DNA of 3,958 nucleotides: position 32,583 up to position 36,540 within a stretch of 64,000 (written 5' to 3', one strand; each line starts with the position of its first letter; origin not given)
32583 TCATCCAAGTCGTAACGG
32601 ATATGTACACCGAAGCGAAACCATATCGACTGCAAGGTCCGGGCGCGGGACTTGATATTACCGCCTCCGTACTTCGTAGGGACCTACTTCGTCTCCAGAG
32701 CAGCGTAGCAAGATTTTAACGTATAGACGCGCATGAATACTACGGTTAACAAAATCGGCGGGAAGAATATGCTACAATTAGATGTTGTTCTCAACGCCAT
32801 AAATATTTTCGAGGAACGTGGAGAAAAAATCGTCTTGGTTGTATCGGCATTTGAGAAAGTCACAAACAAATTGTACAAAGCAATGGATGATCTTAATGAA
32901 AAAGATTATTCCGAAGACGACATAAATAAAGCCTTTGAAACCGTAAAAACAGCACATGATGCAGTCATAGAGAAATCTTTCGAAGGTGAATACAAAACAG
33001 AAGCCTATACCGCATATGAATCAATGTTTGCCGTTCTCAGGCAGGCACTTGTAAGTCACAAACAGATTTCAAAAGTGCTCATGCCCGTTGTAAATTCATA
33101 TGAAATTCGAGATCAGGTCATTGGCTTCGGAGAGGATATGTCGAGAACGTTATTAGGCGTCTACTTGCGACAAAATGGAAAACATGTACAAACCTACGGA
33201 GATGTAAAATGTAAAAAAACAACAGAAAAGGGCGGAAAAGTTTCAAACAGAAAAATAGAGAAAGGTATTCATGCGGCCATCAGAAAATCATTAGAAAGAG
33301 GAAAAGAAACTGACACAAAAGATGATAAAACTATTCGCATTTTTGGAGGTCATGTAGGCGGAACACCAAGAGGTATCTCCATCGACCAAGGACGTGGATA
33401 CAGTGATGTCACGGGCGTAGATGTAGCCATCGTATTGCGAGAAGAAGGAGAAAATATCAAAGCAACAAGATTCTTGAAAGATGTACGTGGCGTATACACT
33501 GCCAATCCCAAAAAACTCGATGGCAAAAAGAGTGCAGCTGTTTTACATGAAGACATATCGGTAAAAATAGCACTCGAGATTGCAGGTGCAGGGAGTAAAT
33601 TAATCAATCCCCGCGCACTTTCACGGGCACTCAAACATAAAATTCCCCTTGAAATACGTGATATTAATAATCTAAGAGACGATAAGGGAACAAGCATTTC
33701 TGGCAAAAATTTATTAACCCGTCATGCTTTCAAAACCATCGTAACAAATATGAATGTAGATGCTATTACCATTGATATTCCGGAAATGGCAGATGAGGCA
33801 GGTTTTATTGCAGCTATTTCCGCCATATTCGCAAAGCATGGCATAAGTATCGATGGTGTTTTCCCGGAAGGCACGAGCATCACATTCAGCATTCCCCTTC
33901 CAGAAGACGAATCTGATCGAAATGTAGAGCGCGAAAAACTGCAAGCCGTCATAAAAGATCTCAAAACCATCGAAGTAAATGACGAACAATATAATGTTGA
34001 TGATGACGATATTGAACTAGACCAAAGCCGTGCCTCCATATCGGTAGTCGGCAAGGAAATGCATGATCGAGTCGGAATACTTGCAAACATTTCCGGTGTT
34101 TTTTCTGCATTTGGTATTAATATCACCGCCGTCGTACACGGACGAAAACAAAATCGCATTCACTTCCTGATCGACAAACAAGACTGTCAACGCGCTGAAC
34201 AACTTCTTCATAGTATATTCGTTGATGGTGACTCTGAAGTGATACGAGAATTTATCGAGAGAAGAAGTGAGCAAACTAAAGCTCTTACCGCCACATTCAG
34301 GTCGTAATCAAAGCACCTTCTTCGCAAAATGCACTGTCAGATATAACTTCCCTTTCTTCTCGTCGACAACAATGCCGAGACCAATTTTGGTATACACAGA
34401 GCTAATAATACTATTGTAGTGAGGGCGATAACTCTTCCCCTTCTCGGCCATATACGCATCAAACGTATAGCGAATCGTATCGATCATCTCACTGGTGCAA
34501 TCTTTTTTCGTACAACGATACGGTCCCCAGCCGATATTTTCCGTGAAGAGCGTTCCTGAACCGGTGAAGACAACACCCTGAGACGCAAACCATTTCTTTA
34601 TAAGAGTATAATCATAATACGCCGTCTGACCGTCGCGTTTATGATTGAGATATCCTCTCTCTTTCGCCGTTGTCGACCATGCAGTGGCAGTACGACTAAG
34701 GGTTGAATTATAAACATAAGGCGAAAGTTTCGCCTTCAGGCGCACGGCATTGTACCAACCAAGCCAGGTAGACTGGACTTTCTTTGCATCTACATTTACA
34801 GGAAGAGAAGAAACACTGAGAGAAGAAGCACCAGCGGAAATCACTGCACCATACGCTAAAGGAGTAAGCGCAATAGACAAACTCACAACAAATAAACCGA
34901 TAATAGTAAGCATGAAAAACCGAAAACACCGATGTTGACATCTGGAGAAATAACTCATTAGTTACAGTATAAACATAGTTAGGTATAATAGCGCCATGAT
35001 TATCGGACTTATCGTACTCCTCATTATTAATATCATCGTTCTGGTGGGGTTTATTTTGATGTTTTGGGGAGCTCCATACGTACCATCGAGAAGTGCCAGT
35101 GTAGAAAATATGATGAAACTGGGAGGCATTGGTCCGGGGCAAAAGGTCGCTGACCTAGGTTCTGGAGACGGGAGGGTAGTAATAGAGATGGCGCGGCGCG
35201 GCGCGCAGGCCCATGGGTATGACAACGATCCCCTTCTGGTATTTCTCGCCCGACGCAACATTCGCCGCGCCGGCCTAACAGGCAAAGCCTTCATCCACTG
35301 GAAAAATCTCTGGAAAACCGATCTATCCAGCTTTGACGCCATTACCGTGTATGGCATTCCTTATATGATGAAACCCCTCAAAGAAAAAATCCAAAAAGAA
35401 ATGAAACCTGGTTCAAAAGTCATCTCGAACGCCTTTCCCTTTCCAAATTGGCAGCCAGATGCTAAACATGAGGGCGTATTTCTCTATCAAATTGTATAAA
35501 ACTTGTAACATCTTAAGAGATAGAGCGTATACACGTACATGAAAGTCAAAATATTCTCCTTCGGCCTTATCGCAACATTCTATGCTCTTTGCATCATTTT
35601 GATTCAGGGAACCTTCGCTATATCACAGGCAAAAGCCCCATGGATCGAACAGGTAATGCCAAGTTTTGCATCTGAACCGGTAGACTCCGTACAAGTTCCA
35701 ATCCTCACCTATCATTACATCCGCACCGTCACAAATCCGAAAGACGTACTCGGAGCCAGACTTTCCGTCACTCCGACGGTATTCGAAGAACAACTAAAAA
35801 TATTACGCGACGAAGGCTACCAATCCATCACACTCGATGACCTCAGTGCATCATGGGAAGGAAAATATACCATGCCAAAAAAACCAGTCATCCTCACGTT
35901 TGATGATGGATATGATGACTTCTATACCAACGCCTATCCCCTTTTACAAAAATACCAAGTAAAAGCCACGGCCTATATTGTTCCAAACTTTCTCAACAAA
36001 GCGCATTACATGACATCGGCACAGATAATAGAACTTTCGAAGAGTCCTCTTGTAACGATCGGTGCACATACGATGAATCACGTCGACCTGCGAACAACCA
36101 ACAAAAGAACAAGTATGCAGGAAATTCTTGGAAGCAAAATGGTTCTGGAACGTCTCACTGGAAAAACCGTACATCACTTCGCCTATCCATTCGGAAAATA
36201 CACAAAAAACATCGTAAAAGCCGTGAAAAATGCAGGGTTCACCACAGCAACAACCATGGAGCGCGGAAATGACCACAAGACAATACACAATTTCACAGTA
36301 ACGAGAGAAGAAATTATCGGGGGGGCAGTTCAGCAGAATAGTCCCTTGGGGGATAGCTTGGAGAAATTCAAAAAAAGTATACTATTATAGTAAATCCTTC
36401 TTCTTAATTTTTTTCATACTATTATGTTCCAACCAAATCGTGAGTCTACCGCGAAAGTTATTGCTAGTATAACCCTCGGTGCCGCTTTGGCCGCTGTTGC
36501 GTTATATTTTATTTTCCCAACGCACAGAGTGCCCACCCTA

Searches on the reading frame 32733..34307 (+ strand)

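Call 64: search_protein_families(library=pfam, proteins=[window:32733-34307:+], max_evalue=0.00001)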
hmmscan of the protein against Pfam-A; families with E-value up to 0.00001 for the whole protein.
window:32733-34307:+ (524 aa): 5 families
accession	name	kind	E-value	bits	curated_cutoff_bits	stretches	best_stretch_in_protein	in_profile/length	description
PF00696.33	AA_kinase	-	3.1e-17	63.5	24.9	1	3-309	2-233/234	Amino acid kinase family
PF01842.31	ACT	-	1.7e-15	56.9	27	1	439-492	3-58/66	ACT domain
PF22468.2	ACT_9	-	5e-12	45.9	27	1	436-496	1-61/61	ACT domain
PF13840.12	ACT_7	-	1.5e-09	38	27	0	434-494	7-65/65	ACT domain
PF22629.2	ACT_AHAS_ss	-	5.4e-06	26.9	27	0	444-492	6-56/67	AHAS small subunit-like ACT domain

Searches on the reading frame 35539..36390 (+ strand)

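Call 64: search_protein_families(library=pfam, proteins=[window:35539-36390:+], max_evalue=0.00001)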
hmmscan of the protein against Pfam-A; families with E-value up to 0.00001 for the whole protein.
window:35539-36390:+ (283 aa): 1 family
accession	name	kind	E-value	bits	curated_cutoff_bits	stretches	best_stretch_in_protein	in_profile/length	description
PF01522.26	Polysacc_deac_1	-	4e-30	104.8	23.1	1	110-236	2-123/124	Polysaccharide deacetylase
